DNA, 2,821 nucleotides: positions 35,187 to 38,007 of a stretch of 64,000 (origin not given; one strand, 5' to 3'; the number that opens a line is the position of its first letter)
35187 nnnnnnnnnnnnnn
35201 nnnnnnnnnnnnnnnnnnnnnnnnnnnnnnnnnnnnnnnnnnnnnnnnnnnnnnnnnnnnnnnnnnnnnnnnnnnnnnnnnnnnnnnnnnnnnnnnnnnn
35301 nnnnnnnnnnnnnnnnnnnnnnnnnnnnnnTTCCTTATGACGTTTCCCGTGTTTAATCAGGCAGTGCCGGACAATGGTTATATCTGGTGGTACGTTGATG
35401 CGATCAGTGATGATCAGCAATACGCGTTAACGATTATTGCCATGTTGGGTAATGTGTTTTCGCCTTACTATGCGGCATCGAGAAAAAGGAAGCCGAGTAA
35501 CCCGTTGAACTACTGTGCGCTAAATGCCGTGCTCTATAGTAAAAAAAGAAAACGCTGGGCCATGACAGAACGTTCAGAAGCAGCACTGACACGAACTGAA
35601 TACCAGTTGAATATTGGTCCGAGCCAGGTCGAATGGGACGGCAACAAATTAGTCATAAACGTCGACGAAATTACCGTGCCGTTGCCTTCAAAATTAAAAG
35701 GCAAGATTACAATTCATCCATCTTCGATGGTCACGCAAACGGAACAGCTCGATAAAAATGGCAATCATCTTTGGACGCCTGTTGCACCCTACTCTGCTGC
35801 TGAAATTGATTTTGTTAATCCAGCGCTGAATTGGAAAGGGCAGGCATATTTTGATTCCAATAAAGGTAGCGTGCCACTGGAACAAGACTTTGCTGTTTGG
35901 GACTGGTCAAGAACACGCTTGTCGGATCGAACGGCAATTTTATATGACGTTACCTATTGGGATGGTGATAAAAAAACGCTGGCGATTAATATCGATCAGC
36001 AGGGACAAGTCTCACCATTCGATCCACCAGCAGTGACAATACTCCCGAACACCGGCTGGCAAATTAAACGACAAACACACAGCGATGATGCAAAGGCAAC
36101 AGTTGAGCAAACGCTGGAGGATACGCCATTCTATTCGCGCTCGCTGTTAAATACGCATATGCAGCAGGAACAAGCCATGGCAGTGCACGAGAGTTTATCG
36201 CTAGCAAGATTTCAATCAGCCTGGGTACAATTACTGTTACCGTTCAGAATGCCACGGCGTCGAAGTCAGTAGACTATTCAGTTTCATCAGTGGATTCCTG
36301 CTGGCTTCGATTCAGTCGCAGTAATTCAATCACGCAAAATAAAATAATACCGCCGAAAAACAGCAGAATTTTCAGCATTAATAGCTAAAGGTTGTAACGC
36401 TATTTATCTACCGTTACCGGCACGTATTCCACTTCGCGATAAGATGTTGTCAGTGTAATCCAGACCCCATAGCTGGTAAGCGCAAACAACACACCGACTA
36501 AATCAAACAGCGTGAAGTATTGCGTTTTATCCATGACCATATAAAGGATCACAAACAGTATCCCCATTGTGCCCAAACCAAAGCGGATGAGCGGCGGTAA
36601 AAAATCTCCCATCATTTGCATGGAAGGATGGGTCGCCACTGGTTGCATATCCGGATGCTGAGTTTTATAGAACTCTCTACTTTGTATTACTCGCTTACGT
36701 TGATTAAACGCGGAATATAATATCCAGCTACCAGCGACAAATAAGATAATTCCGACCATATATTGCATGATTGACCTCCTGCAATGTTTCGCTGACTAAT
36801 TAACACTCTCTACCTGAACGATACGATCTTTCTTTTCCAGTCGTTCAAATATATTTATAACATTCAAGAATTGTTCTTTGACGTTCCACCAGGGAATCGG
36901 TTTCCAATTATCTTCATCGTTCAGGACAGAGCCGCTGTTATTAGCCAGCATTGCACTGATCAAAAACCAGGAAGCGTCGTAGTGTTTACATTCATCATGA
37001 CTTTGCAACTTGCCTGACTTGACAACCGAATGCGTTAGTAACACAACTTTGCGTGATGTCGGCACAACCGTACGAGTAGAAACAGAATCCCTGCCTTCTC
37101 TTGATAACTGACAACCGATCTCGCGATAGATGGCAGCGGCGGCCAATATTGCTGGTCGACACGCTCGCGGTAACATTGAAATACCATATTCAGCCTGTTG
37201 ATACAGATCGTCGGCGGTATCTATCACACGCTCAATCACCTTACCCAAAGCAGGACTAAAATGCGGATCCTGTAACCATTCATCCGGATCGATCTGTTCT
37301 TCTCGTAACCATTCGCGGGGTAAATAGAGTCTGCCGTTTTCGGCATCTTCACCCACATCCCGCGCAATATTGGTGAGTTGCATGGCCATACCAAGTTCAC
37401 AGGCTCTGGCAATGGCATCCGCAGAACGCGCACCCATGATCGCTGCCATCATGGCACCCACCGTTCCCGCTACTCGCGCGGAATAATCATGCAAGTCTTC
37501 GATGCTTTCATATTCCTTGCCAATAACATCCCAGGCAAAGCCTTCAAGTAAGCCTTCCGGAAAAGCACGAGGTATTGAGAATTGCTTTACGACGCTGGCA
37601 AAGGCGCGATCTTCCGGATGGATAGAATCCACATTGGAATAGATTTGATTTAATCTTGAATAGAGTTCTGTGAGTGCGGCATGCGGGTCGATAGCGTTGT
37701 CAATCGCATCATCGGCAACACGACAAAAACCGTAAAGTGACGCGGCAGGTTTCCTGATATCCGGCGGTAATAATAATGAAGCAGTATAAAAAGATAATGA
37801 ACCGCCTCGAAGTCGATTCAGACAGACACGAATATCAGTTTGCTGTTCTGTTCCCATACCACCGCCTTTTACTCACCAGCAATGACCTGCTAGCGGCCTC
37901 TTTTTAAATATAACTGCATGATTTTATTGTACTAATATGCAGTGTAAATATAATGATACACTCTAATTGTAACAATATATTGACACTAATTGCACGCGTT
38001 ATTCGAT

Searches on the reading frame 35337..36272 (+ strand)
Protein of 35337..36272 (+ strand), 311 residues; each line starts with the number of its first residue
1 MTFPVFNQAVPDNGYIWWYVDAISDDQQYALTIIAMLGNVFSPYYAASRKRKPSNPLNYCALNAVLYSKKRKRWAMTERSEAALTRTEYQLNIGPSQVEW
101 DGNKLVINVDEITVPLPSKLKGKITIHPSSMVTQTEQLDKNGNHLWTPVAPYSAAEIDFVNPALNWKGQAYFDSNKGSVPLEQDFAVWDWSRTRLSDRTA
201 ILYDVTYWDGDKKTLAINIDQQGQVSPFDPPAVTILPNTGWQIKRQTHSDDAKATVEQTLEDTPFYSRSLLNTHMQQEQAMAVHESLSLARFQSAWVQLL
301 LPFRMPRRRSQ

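Call 5: search_protein_families(library=pfam, proteins=[window:35337-36272:+], max_evalue=0.01)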
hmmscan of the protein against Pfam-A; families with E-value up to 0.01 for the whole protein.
window:35337-36272:+ (311 aa): 2 families
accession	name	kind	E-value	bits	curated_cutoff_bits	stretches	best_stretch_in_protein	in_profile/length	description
PF24137.2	DA_N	-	0.00099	19.2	27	1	3-34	31-62/219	Diels-Alderase N-terminal domain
PF17186.10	Lipocalin_9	-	0.0072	16.9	26.2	0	182-250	2-74/131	Lipocalin-like domain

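Call 6: search_protein_families(library=ncbifam, proteins=[window:35337-36272:+], max_evalue=0.01)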
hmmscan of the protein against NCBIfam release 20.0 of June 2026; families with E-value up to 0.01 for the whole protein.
window:35337-36272:+ (311 aa): 1 family
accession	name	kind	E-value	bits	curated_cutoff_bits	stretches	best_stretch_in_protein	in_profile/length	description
NF045922.1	CarotHydtaseCrtCRhod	equivalog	5.3e-79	265.4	400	1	33-309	1-275/278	carotenoid 1,2-hydratase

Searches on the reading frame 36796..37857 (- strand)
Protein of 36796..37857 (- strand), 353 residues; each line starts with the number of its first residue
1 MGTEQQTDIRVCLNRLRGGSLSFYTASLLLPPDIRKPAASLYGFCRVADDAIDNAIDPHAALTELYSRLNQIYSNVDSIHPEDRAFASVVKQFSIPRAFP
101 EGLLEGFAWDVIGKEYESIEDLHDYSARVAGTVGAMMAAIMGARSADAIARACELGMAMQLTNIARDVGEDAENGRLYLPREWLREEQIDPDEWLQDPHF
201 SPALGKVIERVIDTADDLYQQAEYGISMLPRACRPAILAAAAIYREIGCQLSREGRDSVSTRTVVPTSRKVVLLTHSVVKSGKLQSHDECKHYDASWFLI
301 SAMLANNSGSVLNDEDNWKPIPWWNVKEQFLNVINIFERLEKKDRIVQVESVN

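Call 5: search_protein_families(library=pfam, proteins=[window:36796-37857:-], max_evalue=0.01)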
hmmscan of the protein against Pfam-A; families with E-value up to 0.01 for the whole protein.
window:36796-37857:- (353 aa): 1 family
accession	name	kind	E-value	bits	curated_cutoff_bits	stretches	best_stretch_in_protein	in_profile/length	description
PF00494.24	SQS_PSY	-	2.2e-71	241.1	26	1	16-266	1-260/263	Squalene/phytoene synthase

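Call 6: search_protein_families(library=ncbifam, proteins=[window:36796-37857:-], max_evalue=0.01)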
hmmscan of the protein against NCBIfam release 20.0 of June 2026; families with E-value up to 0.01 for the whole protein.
window:36796-37857:- (353 aa): 6 families
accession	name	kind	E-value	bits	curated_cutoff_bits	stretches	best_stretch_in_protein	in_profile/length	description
NF045921.1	PhytnSynCrtBRhod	equivalog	2.9e-109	365.3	500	1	5-283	3-281/307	15-cis-phytoene synthase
NF042419.1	Phyto_syn_CrtB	equivalog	8.9e-58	196.2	480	1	16-280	11-285/306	15-cis-phytoene synthase CrtB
TIGR03465.1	HpnD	equivalog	4.5e-54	183.3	278.6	1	22-276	8-263/267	presqualene diphosphate synthase HpnD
TIGR03464.1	HpnC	equivalog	6.6e-39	134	250.45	1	23-277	9-265/267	squalene synthase HpnC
NF045686.1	PhytoSynCyanob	equivalog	1.1e-37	129.8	550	1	20-281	32-307/310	15-cis-phytoene synthase CrtB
TIGR01559.1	squal_synth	equivalog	1.7e-06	27.4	286.75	1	113-183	124-202/337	squalene synthase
